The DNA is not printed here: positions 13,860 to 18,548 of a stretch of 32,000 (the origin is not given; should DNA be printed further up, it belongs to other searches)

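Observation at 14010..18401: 1463-aa NACHT protein with inverted, apparently envelope-spanning architecture (lipobox - HEAT-like solenoid - TM - NACHT - coiled coil - unknown domain)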

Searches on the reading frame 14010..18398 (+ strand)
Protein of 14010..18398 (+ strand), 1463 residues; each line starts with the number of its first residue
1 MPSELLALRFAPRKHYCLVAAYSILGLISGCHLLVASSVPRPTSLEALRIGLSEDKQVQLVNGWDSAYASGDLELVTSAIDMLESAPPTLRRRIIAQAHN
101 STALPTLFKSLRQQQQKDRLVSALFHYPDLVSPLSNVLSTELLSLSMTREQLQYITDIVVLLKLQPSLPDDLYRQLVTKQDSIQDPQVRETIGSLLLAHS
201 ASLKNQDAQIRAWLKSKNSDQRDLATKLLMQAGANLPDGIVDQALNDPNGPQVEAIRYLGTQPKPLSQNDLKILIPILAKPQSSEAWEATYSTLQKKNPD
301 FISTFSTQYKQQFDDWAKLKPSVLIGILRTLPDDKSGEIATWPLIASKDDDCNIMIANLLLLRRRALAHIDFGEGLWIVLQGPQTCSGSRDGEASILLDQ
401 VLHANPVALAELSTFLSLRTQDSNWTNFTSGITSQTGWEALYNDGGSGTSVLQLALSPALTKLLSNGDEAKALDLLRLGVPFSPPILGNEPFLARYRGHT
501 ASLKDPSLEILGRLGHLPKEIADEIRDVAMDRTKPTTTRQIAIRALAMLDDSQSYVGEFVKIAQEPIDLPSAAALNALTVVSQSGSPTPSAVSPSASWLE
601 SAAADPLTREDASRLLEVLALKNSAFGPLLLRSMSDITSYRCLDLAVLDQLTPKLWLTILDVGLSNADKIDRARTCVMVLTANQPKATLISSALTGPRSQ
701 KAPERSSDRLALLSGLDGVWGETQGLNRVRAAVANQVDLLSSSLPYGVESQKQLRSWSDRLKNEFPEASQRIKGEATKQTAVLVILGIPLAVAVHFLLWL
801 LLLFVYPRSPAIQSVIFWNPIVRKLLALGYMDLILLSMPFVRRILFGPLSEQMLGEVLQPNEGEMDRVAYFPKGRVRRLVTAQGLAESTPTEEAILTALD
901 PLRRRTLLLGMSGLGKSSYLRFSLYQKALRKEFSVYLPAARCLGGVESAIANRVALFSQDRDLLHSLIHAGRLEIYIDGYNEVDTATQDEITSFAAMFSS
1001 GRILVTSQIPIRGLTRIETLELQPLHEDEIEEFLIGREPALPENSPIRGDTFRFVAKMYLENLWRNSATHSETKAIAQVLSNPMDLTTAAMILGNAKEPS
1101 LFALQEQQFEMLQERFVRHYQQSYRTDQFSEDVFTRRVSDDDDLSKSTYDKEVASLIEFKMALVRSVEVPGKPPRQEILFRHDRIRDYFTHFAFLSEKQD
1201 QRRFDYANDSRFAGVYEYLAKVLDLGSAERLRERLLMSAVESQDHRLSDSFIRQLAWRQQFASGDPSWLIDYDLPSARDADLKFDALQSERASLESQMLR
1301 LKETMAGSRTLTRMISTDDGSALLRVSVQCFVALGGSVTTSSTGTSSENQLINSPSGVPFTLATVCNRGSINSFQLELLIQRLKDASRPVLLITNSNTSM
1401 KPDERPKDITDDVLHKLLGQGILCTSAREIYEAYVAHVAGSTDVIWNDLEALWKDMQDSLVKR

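Call 4: search_protein_families(library=pfam, proteins=[window:14010-18398:+], max_evalue=0.1)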
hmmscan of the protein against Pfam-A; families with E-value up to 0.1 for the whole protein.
window:14010-18398:+ (1463 aa): 0 families

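Call 5: search_protein_families(library=padloc, proteins=[window:14010-18398:+], max_evalue=0.1)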
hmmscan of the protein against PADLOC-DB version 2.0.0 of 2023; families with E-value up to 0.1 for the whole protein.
window:14010-18398:+ (1463 aa): 0 families

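Call 6: search_protein_families(library=ncbifam, proteins=[window:14010-18398:+], max_evalue=0.1)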
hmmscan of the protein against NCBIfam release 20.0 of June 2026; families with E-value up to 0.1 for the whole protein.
window:14010-18398:+ (1463 aa): 0 families

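Call 10: find_homologous_proteins(query=window:14010-18398:+)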
Query window:14010-18398:+ (1463 aa): 5 proteins with E <= 0.001 among 8000 candidates.
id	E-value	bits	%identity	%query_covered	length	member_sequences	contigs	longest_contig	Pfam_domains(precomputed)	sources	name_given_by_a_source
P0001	0.0e+0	3236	100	100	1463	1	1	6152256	-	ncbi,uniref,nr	ncbi:hypothetical protein EDE15_4191 [Edaphobacter aggregans]|uniref:Uncharacterized protein n=1 Tax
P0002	0.0e+0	1884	59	98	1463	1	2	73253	-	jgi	jgi:hypothetical protein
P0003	0.0e+0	1814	57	99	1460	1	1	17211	-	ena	-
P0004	0.0e+0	1794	58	98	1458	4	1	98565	-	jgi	jgi:hypothetical protein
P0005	0.0e+0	1693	56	97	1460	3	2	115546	-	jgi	jgi:hypothetical protein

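Call 15: search_solved_structures(query=A1, max_evalue=10, show_alignments=3)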
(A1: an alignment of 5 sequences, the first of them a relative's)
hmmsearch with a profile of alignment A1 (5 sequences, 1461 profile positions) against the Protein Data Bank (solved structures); distinct sequences matched with E-value up to 10: 2.
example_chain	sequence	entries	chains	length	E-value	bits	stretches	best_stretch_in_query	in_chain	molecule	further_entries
2gts_A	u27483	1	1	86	0.78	10.4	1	499-567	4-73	hypothetical protein HP0062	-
3fx7_A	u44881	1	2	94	0.8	10.3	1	499-567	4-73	Putative uncharacterized protein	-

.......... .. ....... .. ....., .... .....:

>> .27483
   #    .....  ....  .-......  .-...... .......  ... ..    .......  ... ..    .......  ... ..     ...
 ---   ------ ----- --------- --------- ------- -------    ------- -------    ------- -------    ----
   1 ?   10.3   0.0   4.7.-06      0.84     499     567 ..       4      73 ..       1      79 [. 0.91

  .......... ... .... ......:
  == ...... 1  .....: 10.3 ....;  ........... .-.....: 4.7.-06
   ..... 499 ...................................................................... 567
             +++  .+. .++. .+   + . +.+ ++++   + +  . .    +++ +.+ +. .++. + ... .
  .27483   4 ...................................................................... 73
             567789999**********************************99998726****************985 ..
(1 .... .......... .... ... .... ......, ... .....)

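Call 16: find_encoding_contigs(protein=P0005, flank=10000, max_places=3)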
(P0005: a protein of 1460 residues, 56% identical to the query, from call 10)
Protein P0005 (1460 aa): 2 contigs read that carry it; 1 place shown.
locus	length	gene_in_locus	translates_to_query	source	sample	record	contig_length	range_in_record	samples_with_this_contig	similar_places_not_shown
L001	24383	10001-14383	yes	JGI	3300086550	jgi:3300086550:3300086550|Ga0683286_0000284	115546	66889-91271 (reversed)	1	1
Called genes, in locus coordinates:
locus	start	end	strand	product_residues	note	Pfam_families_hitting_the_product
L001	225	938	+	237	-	-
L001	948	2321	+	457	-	PF28123:DUF8370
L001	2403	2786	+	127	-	-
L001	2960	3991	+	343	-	-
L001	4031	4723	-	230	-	-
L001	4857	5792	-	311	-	-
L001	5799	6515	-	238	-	-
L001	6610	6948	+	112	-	-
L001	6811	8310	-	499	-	-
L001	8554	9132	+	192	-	-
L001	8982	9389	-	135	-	-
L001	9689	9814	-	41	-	-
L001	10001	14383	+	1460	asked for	-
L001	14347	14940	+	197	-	-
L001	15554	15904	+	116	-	-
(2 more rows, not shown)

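Call 17: find_encoding_contigs(protein=P0004, flank=10000, max_places=3)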
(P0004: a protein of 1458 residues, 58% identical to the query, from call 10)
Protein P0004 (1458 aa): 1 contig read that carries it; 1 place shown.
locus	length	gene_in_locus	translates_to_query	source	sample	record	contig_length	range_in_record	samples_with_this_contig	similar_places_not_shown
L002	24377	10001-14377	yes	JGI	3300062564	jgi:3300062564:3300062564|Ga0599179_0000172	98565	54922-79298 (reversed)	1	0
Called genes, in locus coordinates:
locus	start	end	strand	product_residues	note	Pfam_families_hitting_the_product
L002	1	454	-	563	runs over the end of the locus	PF01734:Patatin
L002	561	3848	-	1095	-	-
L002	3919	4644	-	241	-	-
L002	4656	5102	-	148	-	PF13431:TPR_17 (faint)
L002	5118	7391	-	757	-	-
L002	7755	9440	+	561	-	-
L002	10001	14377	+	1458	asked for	-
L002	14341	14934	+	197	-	-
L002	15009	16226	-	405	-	-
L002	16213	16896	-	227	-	PF07638:Sigma70_ECF (weak), PF04542:Sigma70_r2, PF04545:Sigma70_r4, PF08281:Sigma70_r4_2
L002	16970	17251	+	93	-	PF13560:HTH_31 (weak)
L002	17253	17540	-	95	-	PF13560:HTH_31, PF01381:HTH_3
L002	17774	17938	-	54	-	-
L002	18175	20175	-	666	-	PF02518:HATPase_c (faint), PF13589:HATPase_c_3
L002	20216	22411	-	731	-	PF18766:SWI2_SNF2 (faint), PF10593:Z1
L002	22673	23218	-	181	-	-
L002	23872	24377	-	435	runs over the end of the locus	PF00145:DNA_methylase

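Call 18: find_encoding_contigs(protein=P0002, flank=10000, max_places=3)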
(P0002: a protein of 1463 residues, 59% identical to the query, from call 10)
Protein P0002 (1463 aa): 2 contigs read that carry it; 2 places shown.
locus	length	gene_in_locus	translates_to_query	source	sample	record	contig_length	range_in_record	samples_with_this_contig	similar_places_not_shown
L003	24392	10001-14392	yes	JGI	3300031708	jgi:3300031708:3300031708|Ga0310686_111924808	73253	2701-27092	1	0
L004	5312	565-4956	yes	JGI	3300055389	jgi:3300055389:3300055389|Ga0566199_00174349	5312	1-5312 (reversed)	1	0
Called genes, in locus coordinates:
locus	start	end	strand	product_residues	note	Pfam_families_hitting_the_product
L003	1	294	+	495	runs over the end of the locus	PF04185:Phosphoesterase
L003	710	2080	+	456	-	PF00890:FAD_binding_2 (faint), PF01266:DAO (weak), PF13450:NAD_binding_8, PF01593:Amino_oxidase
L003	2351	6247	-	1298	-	PF01344:Kelch_1 (faint), PF09154:Alpha-amy_C_pro (weak), PF07250:Glyoxal_oxid_N, PF24996:NANM (weak), PF09118:GO-like_E_set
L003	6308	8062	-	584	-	PF09286:Pro-kuma_activ, PF00082:Peptidase_S8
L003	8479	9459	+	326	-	-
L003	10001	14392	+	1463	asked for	-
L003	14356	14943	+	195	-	-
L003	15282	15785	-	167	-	PF01047:MarR (weak), PF12802:MarR_2, PF13463:HTH_27 (weak)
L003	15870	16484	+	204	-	-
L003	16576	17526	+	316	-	PF00106:adh_short, PF01370:Epimerase (weak), PF13561:adh_short_C2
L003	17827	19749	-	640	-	PF02384:N6_Mtase, PF07669:Eco57I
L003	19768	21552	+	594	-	-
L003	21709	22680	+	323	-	PF13432:TPR_16 (faint)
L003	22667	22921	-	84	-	-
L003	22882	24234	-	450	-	PF00733:Asn_synthase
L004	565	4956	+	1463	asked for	-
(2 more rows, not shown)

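Call 19: find_encoding_contigs(protein=P0003, flank=10000, max_places=3)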
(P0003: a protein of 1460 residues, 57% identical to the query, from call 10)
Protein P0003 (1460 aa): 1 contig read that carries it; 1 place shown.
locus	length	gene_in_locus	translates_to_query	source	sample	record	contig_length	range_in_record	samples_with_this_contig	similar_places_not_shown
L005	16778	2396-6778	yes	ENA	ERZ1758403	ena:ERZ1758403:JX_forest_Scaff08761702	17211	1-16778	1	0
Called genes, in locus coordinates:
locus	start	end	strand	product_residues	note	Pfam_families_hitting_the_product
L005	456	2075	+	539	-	PF00890:FAD_binding_2 (weak), PF01266:DAO (weak), PF13450:NAD_binding_8, PF01593:Amino_oxidase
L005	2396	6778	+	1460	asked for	-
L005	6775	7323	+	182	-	-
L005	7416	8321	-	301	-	-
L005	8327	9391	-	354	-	-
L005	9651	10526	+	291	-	-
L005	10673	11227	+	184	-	PF02417:Chromate_transp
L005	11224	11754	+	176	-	PF02417:Chromate_transp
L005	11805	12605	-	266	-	PF01925:TauE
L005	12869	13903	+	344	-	-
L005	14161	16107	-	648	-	PF00486:Trans_reg_C, PF13181:TPR_8 (faint), PF13428:TPR_14 (faint), PF25062:ARM_TT21_N (faint), PF00515:TPR_1 (faint), PF13424:TPR_12 (weak), PF13432:TPR_16 (weak), PF14559:TPR_19 (weak), +5 more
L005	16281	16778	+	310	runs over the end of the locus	?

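Call 37: search_protein_representatives(alignment_id=A3)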
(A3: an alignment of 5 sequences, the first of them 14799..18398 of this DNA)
Query: 5 sequences, 1199 profile positions. Proteins with E-value up to 0.001 (for the whole library): 760; up to 1e-10: 593; up to 1e-30: 407. The best 150 are listed.
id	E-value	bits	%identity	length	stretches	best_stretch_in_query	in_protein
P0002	0.0e+00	2308.1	-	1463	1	1-1198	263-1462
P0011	3.9e-297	1005.3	-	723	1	481-1187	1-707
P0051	9.3e-222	755.7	-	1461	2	186-1191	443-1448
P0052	5.5e-219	746.5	-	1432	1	62-1176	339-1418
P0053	4.7e-212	723.5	-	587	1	1-452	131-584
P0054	4.5e-210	717.0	-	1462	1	14-1192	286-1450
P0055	1.3e-207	708.8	-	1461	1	181-1191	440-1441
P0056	1.2e-202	692.4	-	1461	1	80-1191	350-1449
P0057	9.8e-197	672.8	-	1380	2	189-1183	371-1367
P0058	5.8e-196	670.2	-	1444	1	22-1195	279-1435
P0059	5.2e-194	663.7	-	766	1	1-504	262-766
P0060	1.2e-191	655.9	-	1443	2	191-1183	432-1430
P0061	1.8e-176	605.6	-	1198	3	443-1142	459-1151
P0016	2.4e-148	512.5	-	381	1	820-1196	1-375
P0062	1.5e-132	460.2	-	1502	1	464-1144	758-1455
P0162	2.1e-82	294.1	-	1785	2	434-996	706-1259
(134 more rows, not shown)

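Call 56: list_cluster_members(proteins=[P0001, P0025, P0033, P0013, P0028])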
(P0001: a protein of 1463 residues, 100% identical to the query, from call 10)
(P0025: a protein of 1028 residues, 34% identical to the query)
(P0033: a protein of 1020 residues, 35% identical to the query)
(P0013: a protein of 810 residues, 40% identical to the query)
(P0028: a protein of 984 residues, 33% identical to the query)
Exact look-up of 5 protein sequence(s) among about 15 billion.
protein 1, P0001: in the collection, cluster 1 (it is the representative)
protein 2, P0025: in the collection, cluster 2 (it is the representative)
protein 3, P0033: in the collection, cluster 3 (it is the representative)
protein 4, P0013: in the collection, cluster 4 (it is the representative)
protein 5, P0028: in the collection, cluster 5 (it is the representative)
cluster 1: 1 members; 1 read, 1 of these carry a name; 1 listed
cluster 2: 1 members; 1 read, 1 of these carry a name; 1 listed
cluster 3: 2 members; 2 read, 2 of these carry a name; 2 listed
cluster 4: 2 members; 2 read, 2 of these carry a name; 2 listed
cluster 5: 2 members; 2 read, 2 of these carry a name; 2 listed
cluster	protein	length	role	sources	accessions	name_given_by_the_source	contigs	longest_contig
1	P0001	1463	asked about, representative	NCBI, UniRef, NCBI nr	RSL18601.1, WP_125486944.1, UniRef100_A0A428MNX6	hypothetical protein EDE15_4191 [Edaphobacter aggregans] | Uncharacterized protein n=1 Tax=Edaphobacter aggregans TaxID=570835 RepID=A0A428MNX6_9BACT | hypothetical protein [Edaphobacter aggregans]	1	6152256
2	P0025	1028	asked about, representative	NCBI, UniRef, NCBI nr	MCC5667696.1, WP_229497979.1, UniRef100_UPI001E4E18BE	HEAT repeat domain-containing protein [Nostoc sp. CHAB 5784] | HEAT repeat domain-containing protein n=1 Tax=Nostoc mirabile TaxID=2907820 ... | HEAT repeat domain-containing protein [Nostoc mirabile]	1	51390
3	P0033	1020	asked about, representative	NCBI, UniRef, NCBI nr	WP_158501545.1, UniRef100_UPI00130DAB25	HEAT repeat domain-containing protein [Vitiosangium sp. GDMCC 1.1324] | HEAT repeat domain-containing protein n=1 Tax=Vitiosangium sp. (strain GDMCC 1.1324) ...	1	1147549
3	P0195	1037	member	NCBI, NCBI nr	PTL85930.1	hypothetical protein DAT35_04370 [Vitiosangium sp. GDMCC 1.1324]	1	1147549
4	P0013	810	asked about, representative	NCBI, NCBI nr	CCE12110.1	hypothetical protein BRAS3843_940014 [Bradyrhizobium sp. STM 3843]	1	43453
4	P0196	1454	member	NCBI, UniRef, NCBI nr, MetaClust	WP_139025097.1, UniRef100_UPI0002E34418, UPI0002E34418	hypothetical protein [Bradyrhizobium sp. STM 3843] | hypothetical protein n=1 Tax=Bradyrhizobium sp. STM 3843 TaxID=551947 RepID=UPI0002E34418 | status=active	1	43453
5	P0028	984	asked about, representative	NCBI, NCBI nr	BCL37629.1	hypothetical protein NSMS1_40760 [Nostoc sp. MS1]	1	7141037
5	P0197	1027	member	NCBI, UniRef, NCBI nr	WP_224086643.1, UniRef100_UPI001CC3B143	sister chromatid cohesion protein PDS5 [Nostoc sp. MS1] | sister chromatid cohesion protein PDS5 n=1 Tax=Nostoc sp. MS1 TaxID=2764711 ...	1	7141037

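Call 71: search_protein_families(library=pfam, proteins=[L002:14341-14931:+], max_evalue=10)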
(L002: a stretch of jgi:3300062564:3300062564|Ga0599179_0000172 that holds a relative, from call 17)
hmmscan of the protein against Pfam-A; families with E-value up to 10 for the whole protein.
L002:14341-14931:+ (197 aa): 0 families
